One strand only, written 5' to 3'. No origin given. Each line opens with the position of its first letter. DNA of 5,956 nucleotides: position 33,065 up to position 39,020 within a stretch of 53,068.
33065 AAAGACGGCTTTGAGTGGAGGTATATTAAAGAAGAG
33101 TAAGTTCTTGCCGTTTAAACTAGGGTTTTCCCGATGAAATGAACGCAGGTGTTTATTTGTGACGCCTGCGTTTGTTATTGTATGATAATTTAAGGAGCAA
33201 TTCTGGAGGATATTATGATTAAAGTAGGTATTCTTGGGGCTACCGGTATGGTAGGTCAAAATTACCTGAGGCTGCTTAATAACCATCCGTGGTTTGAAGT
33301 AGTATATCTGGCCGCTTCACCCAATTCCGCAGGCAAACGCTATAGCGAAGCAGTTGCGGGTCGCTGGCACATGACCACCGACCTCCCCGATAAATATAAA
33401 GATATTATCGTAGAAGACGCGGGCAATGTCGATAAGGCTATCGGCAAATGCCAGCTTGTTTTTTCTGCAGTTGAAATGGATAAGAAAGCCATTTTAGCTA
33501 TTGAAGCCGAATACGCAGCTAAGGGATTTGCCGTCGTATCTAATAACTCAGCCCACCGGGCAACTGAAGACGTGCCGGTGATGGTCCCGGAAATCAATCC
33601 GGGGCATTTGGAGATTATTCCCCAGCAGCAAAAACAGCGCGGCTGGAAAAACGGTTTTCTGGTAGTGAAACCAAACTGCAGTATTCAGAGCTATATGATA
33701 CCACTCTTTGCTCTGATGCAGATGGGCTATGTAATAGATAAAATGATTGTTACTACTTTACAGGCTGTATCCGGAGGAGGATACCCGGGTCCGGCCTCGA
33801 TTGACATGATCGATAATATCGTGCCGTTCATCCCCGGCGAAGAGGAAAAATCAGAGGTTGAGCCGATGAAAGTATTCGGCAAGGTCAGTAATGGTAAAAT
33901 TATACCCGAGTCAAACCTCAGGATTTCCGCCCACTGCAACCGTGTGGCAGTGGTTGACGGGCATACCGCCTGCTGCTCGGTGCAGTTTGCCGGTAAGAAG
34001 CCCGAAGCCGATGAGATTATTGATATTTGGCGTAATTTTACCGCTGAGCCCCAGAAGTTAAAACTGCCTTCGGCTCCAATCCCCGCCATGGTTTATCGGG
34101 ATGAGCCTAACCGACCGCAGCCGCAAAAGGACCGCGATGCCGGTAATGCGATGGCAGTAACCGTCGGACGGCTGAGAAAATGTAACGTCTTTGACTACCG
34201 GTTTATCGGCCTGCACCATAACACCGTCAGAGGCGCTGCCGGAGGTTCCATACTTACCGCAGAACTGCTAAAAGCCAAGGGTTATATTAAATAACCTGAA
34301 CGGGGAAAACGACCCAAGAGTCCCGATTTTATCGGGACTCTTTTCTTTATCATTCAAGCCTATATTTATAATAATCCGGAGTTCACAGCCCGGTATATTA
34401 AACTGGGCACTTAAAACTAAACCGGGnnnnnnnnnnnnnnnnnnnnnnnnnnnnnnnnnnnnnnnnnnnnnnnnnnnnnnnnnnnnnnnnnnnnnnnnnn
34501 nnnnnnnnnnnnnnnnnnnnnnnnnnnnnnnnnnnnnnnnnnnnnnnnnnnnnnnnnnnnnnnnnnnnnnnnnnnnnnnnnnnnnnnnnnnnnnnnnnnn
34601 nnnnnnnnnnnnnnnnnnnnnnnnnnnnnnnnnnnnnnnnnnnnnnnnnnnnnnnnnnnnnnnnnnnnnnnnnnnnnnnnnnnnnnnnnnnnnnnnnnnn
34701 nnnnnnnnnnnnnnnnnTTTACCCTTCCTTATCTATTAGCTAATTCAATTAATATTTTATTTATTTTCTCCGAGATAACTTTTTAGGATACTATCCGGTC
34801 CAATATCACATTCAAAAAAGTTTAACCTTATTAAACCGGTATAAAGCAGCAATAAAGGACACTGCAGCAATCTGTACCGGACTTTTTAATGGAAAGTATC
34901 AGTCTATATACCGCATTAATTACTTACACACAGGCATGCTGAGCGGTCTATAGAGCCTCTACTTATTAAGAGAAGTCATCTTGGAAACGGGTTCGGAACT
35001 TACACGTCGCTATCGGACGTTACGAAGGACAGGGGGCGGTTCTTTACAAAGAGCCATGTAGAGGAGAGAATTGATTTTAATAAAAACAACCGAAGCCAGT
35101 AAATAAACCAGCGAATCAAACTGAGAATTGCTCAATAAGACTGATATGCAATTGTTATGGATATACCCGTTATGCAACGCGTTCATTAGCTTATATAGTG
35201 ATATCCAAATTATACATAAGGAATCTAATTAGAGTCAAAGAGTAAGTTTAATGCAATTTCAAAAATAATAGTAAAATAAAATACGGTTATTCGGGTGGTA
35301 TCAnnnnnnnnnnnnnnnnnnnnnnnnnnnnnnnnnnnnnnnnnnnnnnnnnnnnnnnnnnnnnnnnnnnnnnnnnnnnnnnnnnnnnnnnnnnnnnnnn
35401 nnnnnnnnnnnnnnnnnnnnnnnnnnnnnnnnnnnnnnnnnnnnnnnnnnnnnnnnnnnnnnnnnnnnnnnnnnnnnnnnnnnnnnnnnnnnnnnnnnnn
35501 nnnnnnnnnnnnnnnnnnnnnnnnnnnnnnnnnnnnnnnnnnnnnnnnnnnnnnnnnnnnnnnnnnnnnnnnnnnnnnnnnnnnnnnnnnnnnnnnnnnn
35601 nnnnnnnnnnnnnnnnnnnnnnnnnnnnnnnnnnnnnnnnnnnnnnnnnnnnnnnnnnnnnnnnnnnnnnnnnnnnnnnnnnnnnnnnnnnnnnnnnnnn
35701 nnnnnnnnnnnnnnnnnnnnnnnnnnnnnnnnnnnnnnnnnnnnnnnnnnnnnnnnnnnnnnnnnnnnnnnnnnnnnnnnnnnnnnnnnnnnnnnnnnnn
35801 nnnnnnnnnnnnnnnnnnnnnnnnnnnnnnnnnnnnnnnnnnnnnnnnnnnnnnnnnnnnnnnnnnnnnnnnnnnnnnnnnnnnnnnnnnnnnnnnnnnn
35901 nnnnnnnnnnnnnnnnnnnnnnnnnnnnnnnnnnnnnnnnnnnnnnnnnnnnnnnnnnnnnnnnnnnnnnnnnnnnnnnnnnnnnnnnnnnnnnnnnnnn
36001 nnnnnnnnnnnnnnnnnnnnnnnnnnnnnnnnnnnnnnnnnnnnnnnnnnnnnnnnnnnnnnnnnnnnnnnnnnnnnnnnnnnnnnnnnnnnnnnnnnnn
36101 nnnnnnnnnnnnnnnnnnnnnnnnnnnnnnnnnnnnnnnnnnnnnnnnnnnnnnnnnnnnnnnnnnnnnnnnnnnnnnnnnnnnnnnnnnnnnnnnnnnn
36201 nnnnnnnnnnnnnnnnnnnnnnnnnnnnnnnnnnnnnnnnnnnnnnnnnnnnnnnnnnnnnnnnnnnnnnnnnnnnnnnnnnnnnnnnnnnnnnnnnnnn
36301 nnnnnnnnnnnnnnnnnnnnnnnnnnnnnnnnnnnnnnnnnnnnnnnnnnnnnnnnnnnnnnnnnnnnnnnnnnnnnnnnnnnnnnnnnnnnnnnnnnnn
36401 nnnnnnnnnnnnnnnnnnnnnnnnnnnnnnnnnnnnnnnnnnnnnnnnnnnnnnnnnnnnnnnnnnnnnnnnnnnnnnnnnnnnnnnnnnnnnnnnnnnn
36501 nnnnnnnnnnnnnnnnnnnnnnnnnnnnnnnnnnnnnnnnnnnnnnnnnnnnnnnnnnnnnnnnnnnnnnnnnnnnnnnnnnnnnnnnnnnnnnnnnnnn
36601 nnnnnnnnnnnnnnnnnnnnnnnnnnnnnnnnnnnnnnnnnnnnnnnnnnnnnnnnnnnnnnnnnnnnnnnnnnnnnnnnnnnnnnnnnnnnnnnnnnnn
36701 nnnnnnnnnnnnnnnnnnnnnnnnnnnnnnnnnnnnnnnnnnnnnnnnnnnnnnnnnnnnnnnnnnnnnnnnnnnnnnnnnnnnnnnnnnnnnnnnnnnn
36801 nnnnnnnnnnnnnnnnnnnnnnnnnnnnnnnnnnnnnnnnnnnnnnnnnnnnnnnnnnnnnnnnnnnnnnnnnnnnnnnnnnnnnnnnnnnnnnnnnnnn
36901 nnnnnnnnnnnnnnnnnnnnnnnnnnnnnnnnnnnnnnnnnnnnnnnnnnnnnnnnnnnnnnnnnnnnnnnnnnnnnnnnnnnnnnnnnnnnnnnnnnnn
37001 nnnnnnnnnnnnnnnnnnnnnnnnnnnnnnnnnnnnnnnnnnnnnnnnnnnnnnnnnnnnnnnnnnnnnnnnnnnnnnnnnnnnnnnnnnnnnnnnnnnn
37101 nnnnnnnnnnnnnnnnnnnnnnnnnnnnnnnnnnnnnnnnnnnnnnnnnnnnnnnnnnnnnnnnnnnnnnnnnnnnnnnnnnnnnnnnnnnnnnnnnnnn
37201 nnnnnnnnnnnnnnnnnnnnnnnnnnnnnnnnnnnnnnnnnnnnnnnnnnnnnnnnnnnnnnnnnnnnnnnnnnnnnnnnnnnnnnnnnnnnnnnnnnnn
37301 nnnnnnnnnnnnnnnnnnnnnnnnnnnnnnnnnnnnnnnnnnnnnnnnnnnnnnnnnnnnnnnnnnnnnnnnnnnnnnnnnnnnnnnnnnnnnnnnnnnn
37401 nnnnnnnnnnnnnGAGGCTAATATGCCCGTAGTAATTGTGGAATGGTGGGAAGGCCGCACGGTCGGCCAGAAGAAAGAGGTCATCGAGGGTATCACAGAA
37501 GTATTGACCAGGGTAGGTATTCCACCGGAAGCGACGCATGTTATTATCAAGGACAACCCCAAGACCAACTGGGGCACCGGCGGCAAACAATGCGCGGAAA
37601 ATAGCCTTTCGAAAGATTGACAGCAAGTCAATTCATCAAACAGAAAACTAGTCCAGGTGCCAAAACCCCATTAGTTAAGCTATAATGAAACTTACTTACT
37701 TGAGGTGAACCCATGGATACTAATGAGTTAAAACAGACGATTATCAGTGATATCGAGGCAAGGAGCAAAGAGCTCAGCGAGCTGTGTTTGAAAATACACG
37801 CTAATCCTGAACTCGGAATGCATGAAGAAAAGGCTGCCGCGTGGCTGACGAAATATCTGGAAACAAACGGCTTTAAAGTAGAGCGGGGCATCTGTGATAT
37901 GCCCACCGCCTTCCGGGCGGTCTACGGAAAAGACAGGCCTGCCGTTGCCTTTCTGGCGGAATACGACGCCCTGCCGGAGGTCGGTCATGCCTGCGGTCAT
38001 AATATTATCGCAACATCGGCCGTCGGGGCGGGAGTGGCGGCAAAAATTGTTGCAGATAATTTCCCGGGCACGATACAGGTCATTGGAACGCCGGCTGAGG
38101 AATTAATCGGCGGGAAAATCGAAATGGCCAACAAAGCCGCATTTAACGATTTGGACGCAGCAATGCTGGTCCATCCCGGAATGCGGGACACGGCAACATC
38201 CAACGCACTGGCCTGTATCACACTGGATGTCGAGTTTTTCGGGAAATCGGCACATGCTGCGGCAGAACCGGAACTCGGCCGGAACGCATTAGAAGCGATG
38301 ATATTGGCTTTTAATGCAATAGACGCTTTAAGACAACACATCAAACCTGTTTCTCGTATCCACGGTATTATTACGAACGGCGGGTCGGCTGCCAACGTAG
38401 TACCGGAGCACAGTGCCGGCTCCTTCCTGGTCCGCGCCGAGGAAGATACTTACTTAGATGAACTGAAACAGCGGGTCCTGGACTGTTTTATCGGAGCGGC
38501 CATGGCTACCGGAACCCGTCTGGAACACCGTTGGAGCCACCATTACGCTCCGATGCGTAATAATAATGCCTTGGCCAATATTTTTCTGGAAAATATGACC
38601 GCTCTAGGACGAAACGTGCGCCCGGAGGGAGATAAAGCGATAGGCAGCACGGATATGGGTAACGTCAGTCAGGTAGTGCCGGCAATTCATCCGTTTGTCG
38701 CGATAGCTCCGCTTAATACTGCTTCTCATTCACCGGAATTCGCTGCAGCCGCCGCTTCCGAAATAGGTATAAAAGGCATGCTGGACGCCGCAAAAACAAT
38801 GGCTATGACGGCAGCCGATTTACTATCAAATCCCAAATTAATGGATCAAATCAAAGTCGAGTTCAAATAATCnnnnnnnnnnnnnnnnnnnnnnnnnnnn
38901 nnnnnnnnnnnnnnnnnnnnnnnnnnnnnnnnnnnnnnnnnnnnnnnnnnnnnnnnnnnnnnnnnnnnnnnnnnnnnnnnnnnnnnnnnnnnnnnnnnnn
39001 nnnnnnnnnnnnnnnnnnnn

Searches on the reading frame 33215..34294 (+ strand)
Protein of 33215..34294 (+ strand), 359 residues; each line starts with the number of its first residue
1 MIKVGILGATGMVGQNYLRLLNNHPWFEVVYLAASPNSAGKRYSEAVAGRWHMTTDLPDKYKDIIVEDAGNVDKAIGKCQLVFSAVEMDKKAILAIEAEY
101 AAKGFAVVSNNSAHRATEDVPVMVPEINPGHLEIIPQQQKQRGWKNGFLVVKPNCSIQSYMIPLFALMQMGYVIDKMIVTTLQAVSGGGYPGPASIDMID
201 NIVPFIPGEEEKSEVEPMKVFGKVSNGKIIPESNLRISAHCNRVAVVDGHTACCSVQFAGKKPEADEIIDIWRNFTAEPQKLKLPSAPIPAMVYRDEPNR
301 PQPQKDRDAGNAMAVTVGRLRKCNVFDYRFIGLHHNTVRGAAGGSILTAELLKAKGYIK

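Call 7: search_protein_families(library=ncbifam, max_evalue=1e-10, proteins=[window:33215-34294:+])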
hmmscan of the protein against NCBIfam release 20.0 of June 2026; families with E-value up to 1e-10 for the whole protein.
window:33215-34294:+ (359 aa): 5 families
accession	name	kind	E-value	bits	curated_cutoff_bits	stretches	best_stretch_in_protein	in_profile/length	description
NF006416.0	PRK08664.1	subfamily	8.7e-137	456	232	1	2-358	4-349/350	aspartate-semialdehyde dehydrogenase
TIGR00978.1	asd_EA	equivalog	4.4e-111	371.3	301.2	1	2-353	1-341/342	aspartate-semialdehyde dehydrogenase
NF011456.0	PRK14874.1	equivalog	2.1e-27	96.1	223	1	2-192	5-167/346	aspartate-semialdehyde dehydrogenase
TIGR01296.1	asd_B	equivalog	1.2e-24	87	324.2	1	3-195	1-166/339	aspartate-semialdehyde dehydrogenase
NF005229.0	PRK06728.1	equivalog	3e-17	62.5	628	1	3-219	7-193/347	aspartate-semialdehyde dehydrogenase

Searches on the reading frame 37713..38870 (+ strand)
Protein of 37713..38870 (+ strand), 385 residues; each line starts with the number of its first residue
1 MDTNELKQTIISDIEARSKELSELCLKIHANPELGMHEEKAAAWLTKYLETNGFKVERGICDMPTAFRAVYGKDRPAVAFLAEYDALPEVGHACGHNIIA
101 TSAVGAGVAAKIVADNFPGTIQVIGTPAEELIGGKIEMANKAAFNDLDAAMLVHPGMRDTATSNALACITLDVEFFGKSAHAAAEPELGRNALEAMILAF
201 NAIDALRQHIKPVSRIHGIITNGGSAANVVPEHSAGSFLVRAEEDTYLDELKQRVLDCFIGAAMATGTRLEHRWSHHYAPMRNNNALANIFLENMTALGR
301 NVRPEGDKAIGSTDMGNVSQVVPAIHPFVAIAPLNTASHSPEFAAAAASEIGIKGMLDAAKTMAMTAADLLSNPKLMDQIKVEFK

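Call 3: search_protein_families(library=ncbifam, proteins=[window:37713-38870:+])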
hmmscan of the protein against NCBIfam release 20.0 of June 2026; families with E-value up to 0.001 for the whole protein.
window:37713-38870:+ (385 aa): 18 families
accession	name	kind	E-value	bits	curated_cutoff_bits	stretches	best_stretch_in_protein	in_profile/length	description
TIGR01891.1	amidohydrolases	subfamily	1.9e-66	224.7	153.75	1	26-347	6-360/366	amidohydrolase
NF040868.1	carboxypep_CpsA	equivalog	1.6e-16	60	500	1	9-331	3-352/391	carboxypeptidase CpsA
TIGR01910.1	DapE-ArgE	subfamily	4.2e-11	42.7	217.6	1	116-317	126-336/373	ArgE/DapE family deacylase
NF006365.0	PRK08588.1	subfamily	1.8e-10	40.7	289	1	118-339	128-355/383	succinyl-diaminopimelate desuccinylase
NF038260.1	ectoine_DoeB_2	equivalog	2.7e-10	39.7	550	1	24-295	11-304/378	N(2)-acetyl-L-2,4-diaminobutanoate deacetylase DoeB2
NF005602.0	PRK07338.1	equivalog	1.1e-09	37.4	357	1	140-289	176-325/409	hydrolase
NF004788.0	PRK06133.1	subfamily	3.7e-09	36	349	1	120-289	168-336/417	glutamate carboxypeptidase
NF006399.0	PRK08651.1-2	equivalog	4.4e-08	32.5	381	0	125-217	135-229/405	succinyl-diaminopimelate desuccinylase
NF005678.0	PRK07473.1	equivalog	5.3e-06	25.7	386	1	95-256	115-271/376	M20/M25/M40 family metallo-hydrolase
NF006404.0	PRK08652.1-2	equivalog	7.2e-06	25.1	348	1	130-258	114-234/332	acetylornithine deacetylase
NF058540.1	Ncarbamyl_ErtE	equivalog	1.7e-05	23.6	520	1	171-357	220-408/418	N-carbamyl-l-glutamate amidohydrolase ErtE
NF009555.0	PRK13004.1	equivalog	3e-05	23.1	321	0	116-211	131-225/399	YgeY family selenium metabolism-linked hydrolase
NF009557.0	PRK13009.1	equivalog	0.00017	20.9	284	0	169-315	182-328/377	succinyl-diaminopimelate desuccinylase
NF006775.0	PRK09290.2-5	equivalog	0.00019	20.2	479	1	170-303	221-356/419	allantoate amidohydrolase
NF006769.0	PRK09290.1-3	subfamily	0.00037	19.3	452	1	164-329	213-378/417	allantoate amidohydrolase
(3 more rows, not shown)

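Call 4: search_protein_families(library=pfam, proteins=[window:37713-38870:+])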
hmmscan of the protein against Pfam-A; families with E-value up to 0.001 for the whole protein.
window:37713-38870:+ (385 aa): 2 families
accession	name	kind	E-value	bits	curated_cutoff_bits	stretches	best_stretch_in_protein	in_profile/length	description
PF01546.33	Peptidase_M20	-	1.3e-12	48.6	24.6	1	82-355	4-199/206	Peptidase family M20/M25/M40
PF07687.19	M20_dimer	-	9.4e-10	38.8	21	1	170-257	8-97/107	Peptidase dimerisation domain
